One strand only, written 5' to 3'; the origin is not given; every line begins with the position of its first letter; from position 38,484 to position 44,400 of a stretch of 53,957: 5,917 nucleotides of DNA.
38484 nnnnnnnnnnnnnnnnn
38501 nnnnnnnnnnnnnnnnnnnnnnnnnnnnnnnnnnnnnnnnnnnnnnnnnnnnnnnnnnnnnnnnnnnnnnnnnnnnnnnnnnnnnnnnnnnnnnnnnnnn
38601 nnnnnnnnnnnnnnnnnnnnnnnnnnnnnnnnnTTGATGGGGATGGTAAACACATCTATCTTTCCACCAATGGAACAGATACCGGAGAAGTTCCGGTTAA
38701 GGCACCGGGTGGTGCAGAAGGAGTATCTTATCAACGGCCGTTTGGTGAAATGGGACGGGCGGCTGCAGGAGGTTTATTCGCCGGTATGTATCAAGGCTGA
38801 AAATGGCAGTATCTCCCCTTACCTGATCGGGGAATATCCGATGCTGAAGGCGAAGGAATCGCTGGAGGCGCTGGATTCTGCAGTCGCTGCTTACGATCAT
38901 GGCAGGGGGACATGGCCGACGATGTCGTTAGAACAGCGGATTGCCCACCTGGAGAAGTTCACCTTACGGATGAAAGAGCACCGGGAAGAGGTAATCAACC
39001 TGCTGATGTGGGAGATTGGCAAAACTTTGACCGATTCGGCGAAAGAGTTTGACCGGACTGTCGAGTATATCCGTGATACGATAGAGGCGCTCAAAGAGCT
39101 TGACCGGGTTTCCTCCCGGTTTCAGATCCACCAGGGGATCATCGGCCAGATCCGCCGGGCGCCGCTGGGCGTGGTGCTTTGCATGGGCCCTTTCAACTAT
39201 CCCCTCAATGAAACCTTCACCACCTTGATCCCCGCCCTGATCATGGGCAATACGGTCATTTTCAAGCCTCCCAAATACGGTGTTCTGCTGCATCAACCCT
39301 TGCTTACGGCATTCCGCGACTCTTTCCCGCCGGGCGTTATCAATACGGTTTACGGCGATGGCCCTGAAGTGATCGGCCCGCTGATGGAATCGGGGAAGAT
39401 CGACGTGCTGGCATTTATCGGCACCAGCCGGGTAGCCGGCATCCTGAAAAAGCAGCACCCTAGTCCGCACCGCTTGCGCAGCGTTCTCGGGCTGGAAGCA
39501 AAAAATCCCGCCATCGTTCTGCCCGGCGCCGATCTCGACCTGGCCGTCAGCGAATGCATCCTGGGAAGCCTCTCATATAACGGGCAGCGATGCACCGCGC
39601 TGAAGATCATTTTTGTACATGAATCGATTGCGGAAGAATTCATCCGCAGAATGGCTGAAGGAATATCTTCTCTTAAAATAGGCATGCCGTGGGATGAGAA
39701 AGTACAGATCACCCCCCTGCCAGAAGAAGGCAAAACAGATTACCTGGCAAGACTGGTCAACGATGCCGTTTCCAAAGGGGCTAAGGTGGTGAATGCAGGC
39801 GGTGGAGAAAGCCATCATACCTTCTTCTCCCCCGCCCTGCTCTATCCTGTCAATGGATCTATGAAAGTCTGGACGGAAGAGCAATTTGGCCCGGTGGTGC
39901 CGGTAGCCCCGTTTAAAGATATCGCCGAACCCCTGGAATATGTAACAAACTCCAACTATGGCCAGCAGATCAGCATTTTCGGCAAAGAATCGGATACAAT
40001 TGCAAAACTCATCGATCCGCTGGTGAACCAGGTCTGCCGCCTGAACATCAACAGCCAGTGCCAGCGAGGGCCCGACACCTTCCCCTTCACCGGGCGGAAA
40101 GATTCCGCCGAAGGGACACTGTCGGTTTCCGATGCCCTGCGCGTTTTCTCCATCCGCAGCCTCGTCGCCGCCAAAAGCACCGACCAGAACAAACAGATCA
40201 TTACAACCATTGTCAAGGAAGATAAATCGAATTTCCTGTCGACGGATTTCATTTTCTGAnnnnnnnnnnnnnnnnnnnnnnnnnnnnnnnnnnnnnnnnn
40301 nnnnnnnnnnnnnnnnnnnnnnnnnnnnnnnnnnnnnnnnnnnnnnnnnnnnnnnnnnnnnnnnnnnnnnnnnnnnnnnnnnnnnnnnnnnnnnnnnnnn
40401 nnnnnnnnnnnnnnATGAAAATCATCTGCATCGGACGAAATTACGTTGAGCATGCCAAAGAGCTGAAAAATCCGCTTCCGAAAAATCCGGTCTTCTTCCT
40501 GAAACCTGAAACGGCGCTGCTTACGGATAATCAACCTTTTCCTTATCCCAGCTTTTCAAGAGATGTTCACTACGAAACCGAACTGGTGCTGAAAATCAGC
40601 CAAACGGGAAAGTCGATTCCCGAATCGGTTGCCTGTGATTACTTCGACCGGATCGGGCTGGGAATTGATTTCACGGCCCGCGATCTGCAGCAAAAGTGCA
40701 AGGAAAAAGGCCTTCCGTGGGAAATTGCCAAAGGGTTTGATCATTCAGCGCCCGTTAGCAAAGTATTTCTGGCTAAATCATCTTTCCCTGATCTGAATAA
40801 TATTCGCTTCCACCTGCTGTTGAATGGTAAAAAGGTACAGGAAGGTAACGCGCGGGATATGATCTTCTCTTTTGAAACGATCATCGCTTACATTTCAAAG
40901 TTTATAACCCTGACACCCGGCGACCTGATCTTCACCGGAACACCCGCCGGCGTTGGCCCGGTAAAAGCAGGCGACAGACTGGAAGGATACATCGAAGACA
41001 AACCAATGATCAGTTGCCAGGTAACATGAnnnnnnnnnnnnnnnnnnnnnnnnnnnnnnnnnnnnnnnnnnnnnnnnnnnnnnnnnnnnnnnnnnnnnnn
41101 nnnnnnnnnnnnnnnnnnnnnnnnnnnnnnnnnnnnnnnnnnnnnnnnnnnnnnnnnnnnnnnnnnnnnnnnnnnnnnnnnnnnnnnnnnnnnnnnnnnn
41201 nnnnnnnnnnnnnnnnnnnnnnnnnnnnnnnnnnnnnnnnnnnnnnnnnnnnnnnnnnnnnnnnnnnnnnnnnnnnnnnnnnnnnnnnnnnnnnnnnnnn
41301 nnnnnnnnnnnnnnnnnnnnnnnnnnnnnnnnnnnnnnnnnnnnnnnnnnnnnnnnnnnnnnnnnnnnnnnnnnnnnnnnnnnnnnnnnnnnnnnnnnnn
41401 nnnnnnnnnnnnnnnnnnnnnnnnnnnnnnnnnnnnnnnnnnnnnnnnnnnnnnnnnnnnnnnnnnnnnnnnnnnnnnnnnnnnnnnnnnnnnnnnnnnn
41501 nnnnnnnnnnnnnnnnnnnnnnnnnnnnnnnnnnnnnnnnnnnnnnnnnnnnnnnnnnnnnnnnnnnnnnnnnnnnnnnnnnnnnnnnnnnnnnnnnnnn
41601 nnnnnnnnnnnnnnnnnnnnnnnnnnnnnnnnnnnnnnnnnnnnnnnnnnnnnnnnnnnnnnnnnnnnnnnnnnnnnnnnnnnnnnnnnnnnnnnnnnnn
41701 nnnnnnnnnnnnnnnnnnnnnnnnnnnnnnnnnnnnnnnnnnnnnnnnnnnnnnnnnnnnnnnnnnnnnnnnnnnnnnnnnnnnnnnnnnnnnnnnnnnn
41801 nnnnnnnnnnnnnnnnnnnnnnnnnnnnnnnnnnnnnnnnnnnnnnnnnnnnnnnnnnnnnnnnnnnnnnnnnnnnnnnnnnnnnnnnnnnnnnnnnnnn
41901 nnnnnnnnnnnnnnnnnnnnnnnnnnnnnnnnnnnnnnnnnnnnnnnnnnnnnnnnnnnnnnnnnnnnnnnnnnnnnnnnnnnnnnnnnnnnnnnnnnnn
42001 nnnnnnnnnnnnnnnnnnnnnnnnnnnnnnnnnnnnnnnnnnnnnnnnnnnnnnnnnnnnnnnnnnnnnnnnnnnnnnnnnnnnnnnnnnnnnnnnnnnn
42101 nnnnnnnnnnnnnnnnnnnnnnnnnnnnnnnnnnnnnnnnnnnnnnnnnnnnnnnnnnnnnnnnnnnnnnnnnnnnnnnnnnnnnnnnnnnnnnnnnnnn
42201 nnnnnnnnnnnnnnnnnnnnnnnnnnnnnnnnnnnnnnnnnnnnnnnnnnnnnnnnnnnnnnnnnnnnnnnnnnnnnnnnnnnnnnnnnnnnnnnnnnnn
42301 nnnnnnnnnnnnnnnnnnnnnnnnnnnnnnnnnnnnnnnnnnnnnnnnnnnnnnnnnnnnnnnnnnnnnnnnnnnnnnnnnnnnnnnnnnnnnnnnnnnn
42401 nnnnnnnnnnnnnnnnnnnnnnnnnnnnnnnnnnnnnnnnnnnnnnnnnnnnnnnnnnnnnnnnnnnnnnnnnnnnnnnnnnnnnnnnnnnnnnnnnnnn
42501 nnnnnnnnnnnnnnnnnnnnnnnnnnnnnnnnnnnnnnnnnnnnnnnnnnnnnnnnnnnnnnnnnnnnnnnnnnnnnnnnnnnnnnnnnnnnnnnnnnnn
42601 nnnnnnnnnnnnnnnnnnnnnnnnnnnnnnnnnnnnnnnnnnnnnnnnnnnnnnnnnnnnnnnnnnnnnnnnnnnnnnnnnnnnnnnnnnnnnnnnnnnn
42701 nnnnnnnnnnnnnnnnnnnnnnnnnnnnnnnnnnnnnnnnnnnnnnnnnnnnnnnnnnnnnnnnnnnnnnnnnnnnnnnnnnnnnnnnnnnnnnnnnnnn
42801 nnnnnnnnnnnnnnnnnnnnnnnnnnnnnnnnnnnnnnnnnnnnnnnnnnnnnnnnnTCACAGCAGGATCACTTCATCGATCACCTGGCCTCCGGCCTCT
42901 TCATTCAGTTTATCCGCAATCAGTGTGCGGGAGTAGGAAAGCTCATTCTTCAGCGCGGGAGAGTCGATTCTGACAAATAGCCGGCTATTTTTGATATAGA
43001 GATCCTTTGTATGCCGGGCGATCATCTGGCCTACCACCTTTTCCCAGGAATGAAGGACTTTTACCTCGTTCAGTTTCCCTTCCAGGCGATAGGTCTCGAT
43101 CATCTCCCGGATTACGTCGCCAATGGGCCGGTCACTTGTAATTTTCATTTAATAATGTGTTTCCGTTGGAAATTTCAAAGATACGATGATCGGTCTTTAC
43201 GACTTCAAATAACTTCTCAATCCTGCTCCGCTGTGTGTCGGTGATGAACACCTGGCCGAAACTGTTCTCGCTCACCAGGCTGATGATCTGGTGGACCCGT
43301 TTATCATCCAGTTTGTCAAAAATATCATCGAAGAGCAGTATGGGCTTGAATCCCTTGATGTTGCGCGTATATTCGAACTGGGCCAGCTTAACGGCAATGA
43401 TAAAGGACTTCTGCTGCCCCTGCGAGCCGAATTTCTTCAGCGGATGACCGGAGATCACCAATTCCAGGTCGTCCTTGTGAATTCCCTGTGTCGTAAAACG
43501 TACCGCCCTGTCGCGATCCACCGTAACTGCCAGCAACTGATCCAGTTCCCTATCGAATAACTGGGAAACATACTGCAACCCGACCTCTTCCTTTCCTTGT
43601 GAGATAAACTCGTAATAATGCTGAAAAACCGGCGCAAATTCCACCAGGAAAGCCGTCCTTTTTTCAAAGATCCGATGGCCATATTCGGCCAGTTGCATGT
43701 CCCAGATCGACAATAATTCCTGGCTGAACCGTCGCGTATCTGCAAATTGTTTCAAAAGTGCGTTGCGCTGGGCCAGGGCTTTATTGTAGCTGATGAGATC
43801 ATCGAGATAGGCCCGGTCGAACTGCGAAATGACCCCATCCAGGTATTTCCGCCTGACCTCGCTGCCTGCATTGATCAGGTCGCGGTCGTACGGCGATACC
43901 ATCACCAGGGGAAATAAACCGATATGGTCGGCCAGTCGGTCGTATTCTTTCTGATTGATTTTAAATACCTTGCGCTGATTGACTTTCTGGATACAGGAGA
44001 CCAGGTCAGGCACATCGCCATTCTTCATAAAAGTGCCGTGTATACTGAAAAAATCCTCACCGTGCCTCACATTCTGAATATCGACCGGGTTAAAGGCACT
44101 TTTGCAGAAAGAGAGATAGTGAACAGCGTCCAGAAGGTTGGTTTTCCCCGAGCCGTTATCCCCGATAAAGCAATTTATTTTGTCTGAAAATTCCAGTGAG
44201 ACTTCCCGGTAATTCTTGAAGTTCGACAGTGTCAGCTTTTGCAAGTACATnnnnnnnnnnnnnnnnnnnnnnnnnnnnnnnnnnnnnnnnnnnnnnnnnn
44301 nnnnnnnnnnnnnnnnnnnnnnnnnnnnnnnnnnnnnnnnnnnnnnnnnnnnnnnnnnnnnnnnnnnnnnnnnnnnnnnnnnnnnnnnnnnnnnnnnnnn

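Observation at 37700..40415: Perfectly complementary heptamer arrays, (GTTTCTT)7 and (GAAACAA)16, bracket the exonuclease-gapN gene pair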

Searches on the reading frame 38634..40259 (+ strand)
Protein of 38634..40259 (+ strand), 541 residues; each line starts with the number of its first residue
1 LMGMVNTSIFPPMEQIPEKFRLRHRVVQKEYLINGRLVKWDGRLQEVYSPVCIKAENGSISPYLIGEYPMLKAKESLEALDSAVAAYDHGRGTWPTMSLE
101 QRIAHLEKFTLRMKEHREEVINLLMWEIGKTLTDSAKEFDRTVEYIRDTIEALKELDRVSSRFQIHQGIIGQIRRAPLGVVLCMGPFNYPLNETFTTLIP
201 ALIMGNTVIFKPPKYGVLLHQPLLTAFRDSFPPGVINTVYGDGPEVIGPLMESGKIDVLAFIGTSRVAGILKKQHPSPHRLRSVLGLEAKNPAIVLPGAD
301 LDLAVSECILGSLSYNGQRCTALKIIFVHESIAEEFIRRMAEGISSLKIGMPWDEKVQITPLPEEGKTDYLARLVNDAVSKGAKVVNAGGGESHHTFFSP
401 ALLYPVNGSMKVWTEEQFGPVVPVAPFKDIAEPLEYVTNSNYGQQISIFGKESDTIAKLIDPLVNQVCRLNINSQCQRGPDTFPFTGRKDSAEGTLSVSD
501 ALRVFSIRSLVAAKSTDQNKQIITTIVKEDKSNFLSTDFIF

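Call 6: search_protein_families(library=pfam, proteins=[window:38634-40259:+])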
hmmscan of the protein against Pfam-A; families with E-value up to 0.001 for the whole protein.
window:38634-40259:+ (541 aa): 1 family
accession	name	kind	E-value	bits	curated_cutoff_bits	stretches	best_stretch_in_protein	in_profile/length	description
PF00171.27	Aldedh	-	6.3e-99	332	23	1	64-505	19-455/461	Aldehyde dehydrogenase family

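Call 8: find_related_loci(query=window:38634-40259:+, collection=genome_contigs, flank=6000)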
Query window:38634-40259:+ (541 aa) in genome_contigs; peptide patterns used: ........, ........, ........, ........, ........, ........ (x = any residue, [..] = any of these).
600 stretches matched a pattern (row limit reached: there are more); 581 encode a relative of the query (tblastn E <= 1e-3); the best 80 are kept; 80 distinct loci.
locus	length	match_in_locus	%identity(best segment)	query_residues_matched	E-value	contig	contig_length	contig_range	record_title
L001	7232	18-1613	71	8-541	0e+0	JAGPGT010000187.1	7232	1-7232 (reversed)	MAG: Phycisphaerae bacterium isolate Gw_SlDig_bin_305 Gw_SlDig_21967_length_7232_cov_15.139057, whole genome shotgun seq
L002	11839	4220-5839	68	1-541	0e+0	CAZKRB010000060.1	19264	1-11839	MAG TPA_asm: uncultured Syntrophus sp. isolate SRP192927_co7_623 genome assembly, contig: NODE_5089_length_19264_cov_6.7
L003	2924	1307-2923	69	1-541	0e+0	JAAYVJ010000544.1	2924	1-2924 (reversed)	MAG: Planctomycetota bacterium isolate AS27yjCOA_53 87038_AS27, whole genome shotgun sequence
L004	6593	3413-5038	69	1-541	0e+0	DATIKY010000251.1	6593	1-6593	MAG TPA_asm: Sedimentisphaerales bacterium isolate SMAG_U15730 k141_140328, whole genome shotgun sequence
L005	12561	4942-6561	68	1-541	0e+0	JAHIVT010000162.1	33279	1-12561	MAG: Proteobacteria bacterium isolate MM_PC_MetaG.mb.92 MM_PC_MetaG.mb.92_k141_1527815, whole genome shotgun sequence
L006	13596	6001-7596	68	9-541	0e+0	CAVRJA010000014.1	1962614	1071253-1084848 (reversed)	MAG: uncultured Acidobacteriota bacterium isolate MFD05942.bin.2.7 genome assembly, contig: contig_8739, whole genome sh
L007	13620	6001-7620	67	5-541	0e+0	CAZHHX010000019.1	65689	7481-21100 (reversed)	MAG TPA_asm: uncultured Syntrophorhabdaceae bacterium isolate SRP302447_co2_801 genome assembly, contig: NODE_1319_lengt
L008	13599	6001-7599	68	8-541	0e+0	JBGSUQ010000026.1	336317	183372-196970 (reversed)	MAG: Spirochaetota bacterium isolate JTS-AC436 k141_616288, whole genome shotgun sequence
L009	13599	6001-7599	68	8-541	0e+0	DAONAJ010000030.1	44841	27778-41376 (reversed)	MAG TPA_asm: Spirochaetota bacterium isolate AMR_MDS_3976 NODE_587_length_44841_cov_7.077100, whole genome shotgun seque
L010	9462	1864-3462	68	8-541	0e+0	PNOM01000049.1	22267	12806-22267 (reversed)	MAG: Syntrophus sp. (in: bacteria) isolate SW.010 SW_1001325_22267, whole genome shotgun sequence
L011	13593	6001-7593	68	7-538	0e+0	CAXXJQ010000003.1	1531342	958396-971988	MAG: Desulfuromonadales bacterium isolate 9856a9eb-0080-408b-a1e2-7796c5ec94f2 genome assembly, contig: contig_3, whole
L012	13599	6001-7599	67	8-541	0e+0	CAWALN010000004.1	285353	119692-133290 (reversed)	MAG: uncultured Chloroflexia bacterium isolate MFD01872.bin.2.65 genome assembly, contig: contig_122821, whole genome sh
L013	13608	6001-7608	67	9-541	0e+0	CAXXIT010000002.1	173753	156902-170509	MAG: Syntrophorhabdaceae bacterium isolate a2fc0c35-b21d-4ceb-a18a-9bd9a3ac14a8 genome assembly, contig: contig_2, whole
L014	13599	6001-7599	68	8-541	0e+0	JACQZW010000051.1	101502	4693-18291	MAG: Acidobacteria bacterium isolate NC_groundwater_1577_Pr3_B-0.1um_71_22 SR-2_scaffold_141_1951643, whole genome shotg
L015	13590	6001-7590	68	9-541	0e+0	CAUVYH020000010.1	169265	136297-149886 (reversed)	MAG: Bacteroidales bacterium isolate c703f99e-db57-444c-bdd0-d6cc6e68c7ba genome assembly, contig: contig_10, whole geno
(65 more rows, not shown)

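Call 67: search_protein_families(library=ncbifam, proteins=[window:38640-40259:+], max_evalue=0.00001)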
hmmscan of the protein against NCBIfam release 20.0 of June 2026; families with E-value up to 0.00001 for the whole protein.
window:38640-40259:+ (539 aa): 39 families (the best 25 are shown)
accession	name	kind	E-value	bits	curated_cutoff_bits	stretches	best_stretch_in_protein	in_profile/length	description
NF040648.1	lactal_redase_Meth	equivalog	1.5e-68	231.9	650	1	62-497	23-448/463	lactaldehyde dehydrogenase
NF047626.1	SulfactDhSafD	equivalog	4.3e-61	207.4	700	1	73-506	20-449/454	sulfoacetaldehyde dehydrogenase SafD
NF042993.1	AlphKGSA_gudD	equivalog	1.8e-60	205.1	770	1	71-492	37-460/481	alpha-ketoglutaric semialdehyde dehydrogenase GucD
NF040869.1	G3PDH_Arch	equivalog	3.8e-60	204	780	1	72-499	51-479/502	NADP-dependent glyceraldehyde-3-phosphate dehydrogenase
NF006916.0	PRK09407.1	equivalog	1.7e-59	201.8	521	1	76-460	56-441/526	succinic semialdehyde dehydrogenase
NF010000.0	PRK13473.1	subfamily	5.5e-58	196.7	615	1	27-457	3-421/475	aminobutyraldehyde dehydrogenase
TIGR01780.1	SSADH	subfamily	4.5e-55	187.3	646.35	1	64-492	11-433/448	succinate-semialdehyde dehydrogenase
TIGR01804.1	BADH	equivalog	1.8e-54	185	668.6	1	75-492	34-452/467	betaine-aldehyde dehydrogenase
NF052305.1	DioxValDhHalo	equivalog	3.1e-54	184.7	750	1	51-493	22-461/483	2,5-dioxovalerate dehydrogenase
TIGR02299.1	HpaE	equivalog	5.5e-53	180.2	638.35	1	74-493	36-458/488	5-carboxymethyl-2-hydroxymuconate semialdehyde dehydrogenase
NF007497.0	PRK10090.1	equivalog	4e-51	174.3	500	1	24-459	4-428/480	aldehyde dehydrogenase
TIGR03250.1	PhnAcAld_DH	equivalog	7.2e-51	173.3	635.65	1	76-503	36-462/472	phosphonoacetaldehyde dehydrogenase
NF009725.0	PRK13252.1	equivalog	1.2e-47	162.5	593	1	75-504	43-472/488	betaine-aldehyde dehydrogenase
NF006915.0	PRK09406.1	equivalog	1.7e-47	162.4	730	1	76-501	23-446/457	NADP-dependent succinic semialdehyde dehydrogenase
TIGR01722.1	MMSDH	subfamily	8.5e-47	159.9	448.5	1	71-495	33-457/477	CoA-acylating methylmalonate-semialdehyde dehydrogenase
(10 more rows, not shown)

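Call 68: search_solved_structures(query=window:38640-40259:+, max_evalue=1e-40)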
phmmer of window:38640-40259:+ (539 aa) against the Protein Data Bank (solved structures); distinct sequences matched with E-value up to 1e-40: 31.
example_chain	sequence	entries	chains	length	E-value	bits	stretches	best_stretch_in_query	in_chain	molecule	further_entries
3prl_A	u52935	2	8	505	1.9e-70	240.9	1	61-501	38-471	NADP-dependent glyceraldehyde-3-phosphate dehydrogenase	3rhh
2esd_A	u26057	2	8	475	1.4e-64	221.5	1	74-503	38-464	NADP-dependent glyceraldehyde-3-phosphate dehydrogenase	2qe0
1euh_A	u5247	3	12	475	2.5e-64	220.7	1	74-503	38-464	NADP DEPENDENT NON PHOSPHORYLATING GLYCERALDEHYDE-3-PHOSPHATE DEHYDROGENASE | PROTEIN (NADP DEPENDENT NONPHOSPHORYLATING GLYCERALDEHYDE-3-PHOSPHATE DEHYDROGENAS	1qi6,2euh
2id2_A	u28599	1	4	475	3.2e-64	220.3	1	74-503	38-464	NADP-dependent glyceraldehyde-3-phosphate dehydrogenase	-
9dla_A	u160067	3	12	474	3.7e-63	216.8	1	60-503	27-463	NADP-dependent glyceraldehyde-3-phosphate dehydrogenase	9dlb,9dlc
1qi1_A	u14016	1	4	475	6.3e-63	216.1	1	74-503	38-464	PROTEIN (NADP-DEPENDENT NONPHOSPHORYLATING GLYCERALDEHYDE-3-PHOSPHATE DEHYDROGENASE)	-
7pkj_A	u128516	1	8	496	7.5e-59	202.6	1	78-503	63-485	Putative NADP-dependent glyceraldehyde-3-phosphate dehydrogenase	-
8qhn_A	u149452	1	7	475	1.7e-57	198.2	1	78-503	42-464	NADP-dependent glyceraldehyde-3-phosphate dehydrogenase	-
8qhn_D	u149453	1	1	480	1.7e-57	198.1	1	78-503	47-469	NADP-dependent glyceraldehyde-3-phosphate dehydrogenase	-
9ras_A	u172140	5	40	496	1.9e-57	198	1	78-503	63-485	NADP-dependent glyceraldehyde-3-phosphate dehydrogenase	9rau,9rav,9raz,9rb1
7pkc_A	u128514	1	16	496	1.9e-57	198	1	78-503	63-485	Putative NADP-dependent glyceraldehyde-3-phosphate dehydrogenase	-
3iwj_A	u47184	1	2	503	1.4e-46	162.1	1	61-459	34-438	Putative aminoaldehyde dehydrogenase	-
6te5_A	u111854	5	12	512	1.4e-46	162.1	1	166-501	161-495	Aldehyde dehydrogenase family 1 member A3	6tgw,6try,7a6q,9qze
5fhz_A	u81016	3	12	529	1.6e-46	162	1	166-501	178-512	Aldehyde dehydrogenase family 1 member A3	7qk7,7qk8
6s6w_A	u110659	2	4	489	2.1e-46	161.6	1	166-490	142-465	Aldehyde dehydrogenase family 1 member A3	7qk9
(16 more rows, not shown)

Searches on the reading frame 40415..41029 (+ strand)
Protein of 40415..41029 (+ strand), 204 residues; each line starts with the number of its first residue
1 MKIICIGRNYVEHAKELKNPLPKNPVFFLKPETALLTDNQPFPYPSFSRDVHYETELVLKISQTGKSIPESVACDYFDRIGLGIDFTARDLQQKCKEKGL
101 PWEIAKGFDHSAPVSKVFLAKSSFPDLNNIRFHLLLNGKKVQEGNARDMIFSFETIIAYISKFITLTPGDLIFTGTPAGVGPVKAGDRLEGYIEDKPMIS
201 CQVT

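Call 6: search_protein_families(library=pfam, proteins=[window:40415-41029:+])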
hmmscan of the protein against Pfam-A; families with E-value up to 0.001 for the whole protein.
window:40415-41029:+ (204 aa): 1 family
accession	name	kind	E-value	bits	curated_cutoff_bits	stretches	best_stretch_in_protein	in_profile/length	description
PF01557.24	FAA_hydrolase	-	8.4e-54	182.9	23.9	1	2-203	1-213/214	Fumarylacetoacetate (FAA) hydrolase C-terminal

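Call 67: search_protein_families(library=ncbifam, proteins=[window:40415-41029:+], max_evalue=0.00001)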
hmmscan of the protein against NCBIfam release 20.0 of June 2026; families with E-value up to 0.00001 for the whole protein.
window:40415-41029:+ (204 aa): 6 families
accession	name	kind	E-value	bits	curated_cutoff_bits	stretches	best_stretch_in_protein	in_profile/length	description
NF007967.0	PRK10691.1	equivalog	4.2e-52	176.7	201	1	2-197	18-213/219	fumarylacetoacetate hydrolase family protein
NF053535.1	DhyDRhmHlse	equivalog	4.5e-38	131.2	500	1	2-186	72-253/284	2,4-didehydro-3-deoxy-L-rhamnonate hydrolase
TIGR02303.1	HpaG-C-term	equivalog_domain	1.8e-37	129.1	276.4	1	2-195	44-234/245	4-hydroxyphenylacetate degradation bifunctional isomerase/decarboxylase, C-terminal subunit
NF011750.0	PRK15203.1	equivalog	7.7e-32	110.6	811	1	4-189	226-408/429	4-hydroxyphenylacetate degradation bifunctional isomerase/decarboxylase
NF009399.0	PRK12764.1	equivalog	1.2e-25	90.6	444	1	2-194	23-210/501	fumarylacetoacetate hydrolase family protein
TIGR02305.1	HpaG-N-term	equivalog_domain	1.1e-19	70.8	228.65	1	21-200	29-202/205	4-hydroxyphenylacetate degradation bifunctional isomerase/decarboxylase, N-terminal subunit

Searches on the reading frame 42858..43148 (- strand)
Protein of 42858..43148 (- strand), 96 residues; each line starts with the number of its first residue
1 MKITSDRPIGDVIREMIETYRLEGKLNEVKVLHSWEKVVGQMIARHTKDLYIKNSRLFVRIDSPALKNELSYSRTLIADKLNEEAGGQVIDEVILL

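Call 66: search_protein_families(library=pfam, proteins=[window:42858-43148:-])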
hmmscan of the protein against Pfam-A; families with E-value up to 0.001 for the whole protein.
window:42858-43148:- (96 aa): 1 family
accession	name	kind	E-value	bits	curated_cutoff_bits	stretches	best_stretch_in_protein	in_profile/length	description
PF05258.17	DciA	-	1.6e-18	67.1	24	1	8-94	1-88/89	Dna[CI] antecedent, DciA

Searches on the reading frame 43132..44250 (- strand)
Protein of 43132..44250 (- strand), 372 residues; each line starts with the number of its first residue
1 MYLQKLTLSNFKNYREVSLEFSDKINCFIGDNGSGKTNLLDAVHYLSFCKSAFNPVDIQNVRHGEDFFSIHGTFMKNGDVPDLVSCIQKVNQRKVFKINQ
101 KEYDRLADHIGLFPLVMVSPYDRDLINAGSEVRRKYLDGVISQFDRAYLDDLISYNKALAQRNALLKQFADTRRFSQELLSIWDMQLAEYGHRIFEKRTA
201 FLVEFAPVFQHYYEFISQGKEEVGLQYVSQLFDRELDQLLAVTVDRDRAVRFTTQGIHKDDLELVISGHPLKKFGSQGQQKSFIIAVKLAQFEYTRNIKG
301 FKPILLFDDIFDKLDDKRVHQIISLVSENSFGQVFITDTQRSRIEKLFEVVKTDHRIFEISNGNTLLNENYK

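Call 6: search_protein_families(library=pfam, proteins=[window:43132-44250:-])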
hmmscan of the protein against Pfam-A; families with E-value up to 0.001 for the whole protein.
window:43132-44250:- (372 aa): 6 families
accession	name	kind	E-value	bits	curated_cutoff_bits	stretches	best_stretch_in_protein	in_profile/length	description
PF02463.25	SMC_N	-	1.1e-20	74.4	40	1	2-352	1-210/220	RecF/RecN/SMC N terminal domain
PF13175.12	AAA_15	-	5.9e-14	52.9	32.1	1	1-110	1-91/374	AAA ATPase domain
PF13476.12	AAA_23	-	2.9e-13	51.4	27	1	5-88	1-79/201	AAA domain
PF13304.12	AAA_21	-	3.1e-10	41.1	27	1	25-337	1-296/304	AAA domain, putative AbiEii toxin, Type IV TA system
PF13555.12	AAA_29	-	5e-07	29.8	27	1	3-54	1-55/61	P-loop containing region of AAA domain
PF13514.12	AAA_27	-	0.00032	20.8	22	0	1-77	1-78/206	AAA domain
